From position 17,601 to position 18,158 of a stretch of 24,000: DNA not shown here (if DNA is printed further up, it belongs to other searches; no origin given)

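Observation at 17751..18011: Archaeal lipoprotein with a Kazal-type inhibitor core and an ovomucoid-like reactive loop (CTMEY)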

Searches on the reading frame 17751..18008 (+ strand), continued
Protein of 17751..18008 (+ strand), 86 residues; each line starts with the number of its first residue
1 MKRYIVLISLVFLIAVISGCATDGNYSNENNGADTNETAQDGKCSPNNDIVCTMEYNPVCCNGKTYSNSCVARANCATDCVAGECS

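Call 47: fold_search(model_id=the predicted structure, library=pdb)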
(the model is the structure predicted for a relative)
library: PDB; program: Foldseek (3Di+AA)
matches with E <= 10: 33; with E <= 0.001: 0
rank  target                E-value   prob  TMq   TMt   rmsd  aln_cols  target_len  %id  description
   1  1ldt_L                1.1e-01  1.00  0.41  0.73   1.2        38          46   39  COMPLEX OF LEECH-DERIVED TRYPTASE INHIBITOR WITH PORCINE TRYPSIN (released 1998-05-20)
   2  2ovo                  1.4e-01  0.54  0.29  0.39   7.3        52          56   31  THE CRYSTAL AND MOLECULAR STRUCTURE OF THE THIRD DOMAIN OF SILVER PHEASANT OVOMUCOID (OMSVP3) (released 1985-11-08)
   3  1ovo_A                1.7e-01  0.51  0.29  0.39   7.5        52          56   29  CRYSTALLOGRAPHIC REFINEMENT OF JAPANESE QUAIL OVOMUCOID, A KAZAL-TYPE INHIBITOR, AND MODEL BUILDING STUDIES OF COMPLEX (released 1982-05-26)
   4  1hja_I                1.8e-01  0.54  0.29  0.42   5.7        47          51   30  LYS 18 VARIANT OF TURKEY OVOMUCOID INHIBITOR THIRD DOMAIN COMPLEXED WITH ALPHA-CHYMOTRYPSIN (released 1998-01-14)
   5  1ppf_I                2.2e-01  0.44  0.29  0.40   7.8        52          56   29  X-RAY CRYSTAL STRUCTURE OF THE COMPLEX OF HUMAN LEUKOCYTE ELASTASE (PMN ELASTASE) AND THE THIRD DOMAIN OF THE TURKEY O (released 1994-01-31)
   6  2gkt                  2.4e-01  0.47  0.28  0.41   5.9        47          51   30  Crystal structure of the P14'-Ala32 variant of the N-terminally truncated OMTKY3-del(1-5) (released 2007-02-13)
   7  3sgb_I                2.5e-01  0.47  0.29  0.43   5.7        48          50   29  STRUCTURE OF THE COMPLEX OF STREPTOMYCES GRISEUS PROTEASE B AND THE THIRD DOMAIN OF THE TURKEY OVOMUCOID INHIBITOR AT  (released 1983-07-12)
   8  1ct4_I                2.7e-01  0.41  0.29  0.41   6.2        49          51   28  CRYSTAL STRUCTURE OF THE OMTKY3 P1 VARIANT OMTKY3-VAL18I IN COMPLEX WITH SGPB (released 2000-01-12)
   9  1sge_I                2.9e-01  0.41  0.28  0.42   6.1        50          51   28  GLU 18 VARIANT OF TURKEY OVOMUCOID INHIBITOR THIRD DOMAIN COMPLEXED WITH STREPTOMYCES GRISEUS PROTEINASE B AT PH 6.5 (released 2003-08-26)
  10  1sgq_I                3.6e-01  0.38  0.29  0.41   6.2        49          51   28  GLY 18 VARIANT OF TURKEY OVOMUCOID INHIBITOR THIRD DOMAIN COMPLEXED WITH STREPTOMYCES GRISEUS PROTEINASE B (released 1995-10-15)
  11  1iy5_MODEL_1_A        3.8e-01  0.35  0.27  0.39   5.4        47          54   32  Solution structure of wild type OMSVP3 (released 2003-03-11)
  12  2sgq_I                4.1e-01  0.35  0.29  0.41   6.2        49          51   28  GLN 18 VARIANT OF TURKEY OVOMUCOID INHIBITOR THIRD DOMAIN COMPLEXED WITH STREPTOMYCES GRISEUS PROTEINASE B AT PH 6.5 (released 2003-08-26)
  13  1sgd_I                4.7e-01  0.35  0.29  0.43   6.2        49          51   28  ASP 18 VARIANT OF TURKEY OVOMUCOID INHIBITOR THIRD DOMAIN COMPLEXED WITH STREPTOMYCES GRISEUS PROTEINASE B AT PH 6.5 (released 2003-08-26)
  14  1sgr_I                5.0e-01  0.30  0.29  0.41   6.2        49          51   28  LEU 18 VARIANT OF TURKEY OVOMUCOID INHIBITOR THIRD DOMAIN COMPLEXED WITH STREPTOMYCES GRISEUS PROTEINASE B (released 1995-10-15)
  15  1ds3                  5.7e-01  0.30  0.28  0.41   5.8        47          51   28  CRYSTAL STRUCTURE OF OMTKY3-CH2-ASP19I (released 2001-01-31)
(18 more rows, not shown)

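Call 54: find_encoding_contigs(protein=P0012, flank=5000, max_places=2)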
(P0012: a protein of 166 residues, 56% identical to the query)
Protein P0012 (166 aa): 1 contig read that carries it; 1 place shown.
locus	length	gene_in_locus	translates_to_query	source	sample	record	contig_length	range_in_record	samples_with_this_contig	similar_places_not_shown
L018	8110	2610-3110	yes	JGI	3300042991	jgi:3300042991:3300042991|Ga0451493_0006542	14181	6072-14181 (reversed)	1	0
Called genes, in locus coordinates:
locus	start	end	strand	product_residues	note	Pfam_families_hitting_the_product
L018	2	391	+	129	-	?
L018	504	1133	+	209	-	-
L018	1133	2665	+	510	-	-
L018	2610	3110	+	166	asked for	PF00050:Kazal_1 (faint)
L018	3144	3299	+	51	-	-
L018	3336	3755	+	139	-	-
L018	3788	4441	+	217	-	PF09335:VTT_dom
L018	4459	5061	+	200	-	-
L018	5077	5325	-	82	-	-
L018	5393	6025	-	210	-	PF00702:Hydrolase, PF13419:HAD_2, PF13242:Hydrolase_like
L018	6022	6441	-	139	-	PF09391:DUF2000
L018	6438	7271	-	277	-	PF02567:PhzC-PhzF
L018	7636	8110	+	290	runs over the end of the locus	PF13489:Methyltransf_23 (faint), PF13847:Methyltransf_31, PF08241:Methyltransf_11, PF08242:Methyltransf_12 (weak), PF13649:Methyltransf_25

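Call 55: find_encoding_contigs(protein=P0019, flank=4000, max_places=2)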
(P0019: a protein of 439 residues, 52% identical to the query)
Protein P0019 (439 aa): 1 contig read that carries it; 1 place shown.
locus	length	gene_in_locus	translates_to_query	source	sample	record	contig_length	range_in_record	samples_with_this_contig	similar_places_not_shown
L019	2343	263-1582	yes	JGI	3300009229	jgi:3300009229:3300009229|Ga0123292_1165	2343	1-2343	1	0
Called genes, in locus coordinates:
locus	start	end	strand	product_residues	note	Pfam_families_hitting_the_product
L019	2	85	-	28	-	?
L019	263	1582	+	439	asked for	PF00014:Kunitz_BPTI, PF00050:Kazal_1, PF07648:Kazal_2 (weak), PF00050:Kazal_1, PF07648:Kazal_2 (weak)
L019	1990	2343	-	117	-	?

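Call 68: search_protein_families(library=pfam, proteins=[P0088, P0012, P0003], max_evalue=1)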
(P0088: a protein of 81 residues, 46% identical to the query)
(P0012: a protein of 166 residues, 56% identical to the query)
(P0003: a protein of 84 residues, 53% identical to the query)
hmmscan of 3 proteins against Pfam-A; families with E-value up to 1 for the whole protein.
P0088 (81 aa): 2 families
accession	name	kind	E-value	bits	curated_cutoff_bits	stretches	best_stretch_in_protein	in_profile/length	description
PF00050.26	Kazal_1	-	0.0025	18.2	21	1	40-67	1-30/49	Kazal-type serine protease inhibitor domain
PF08139.17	LPAM_1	-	0.12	13.3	20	1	1-15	1-15/18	Prokaryotic membrane lipoprotein lipid attachment site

P0012 (166 aa): 1 family
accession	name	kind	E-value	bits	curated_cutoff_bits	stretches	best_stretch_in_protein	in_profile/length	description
PF00050.26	Kazal_1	-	1.2e-08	35.3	21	3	35-58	5-30/49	Kazal-type serine protease inhibitor domain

P0003 (84 aa): 2 families
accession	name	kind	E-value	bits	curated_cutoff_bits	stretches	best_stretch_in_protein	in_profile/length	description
PF00050.26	Kazal_1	-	7.7e-09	35.9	21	1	45-68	5-28/49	Kazal-type serine protease inhibitor domain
PF07648.20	Kazal_2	-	5.8e-07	30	22.8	1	46-76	3-34/48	Kazal-type serine protease inhibitor domain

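Call 76: find_encoding_contigs(protein=P0043, flank=5000, max_places=2)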
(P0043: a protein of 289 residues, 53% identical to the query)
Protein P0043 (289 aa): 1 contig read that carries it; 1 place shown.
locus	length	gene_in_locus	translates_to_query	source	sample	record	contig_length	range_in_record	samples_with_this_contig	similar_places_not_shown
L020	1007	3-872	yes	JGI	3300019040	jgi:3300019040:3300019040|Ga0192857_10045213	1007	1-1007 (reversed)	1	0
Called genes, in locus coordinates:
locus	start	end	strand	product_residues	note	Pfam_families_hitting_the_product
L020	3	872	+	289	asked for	?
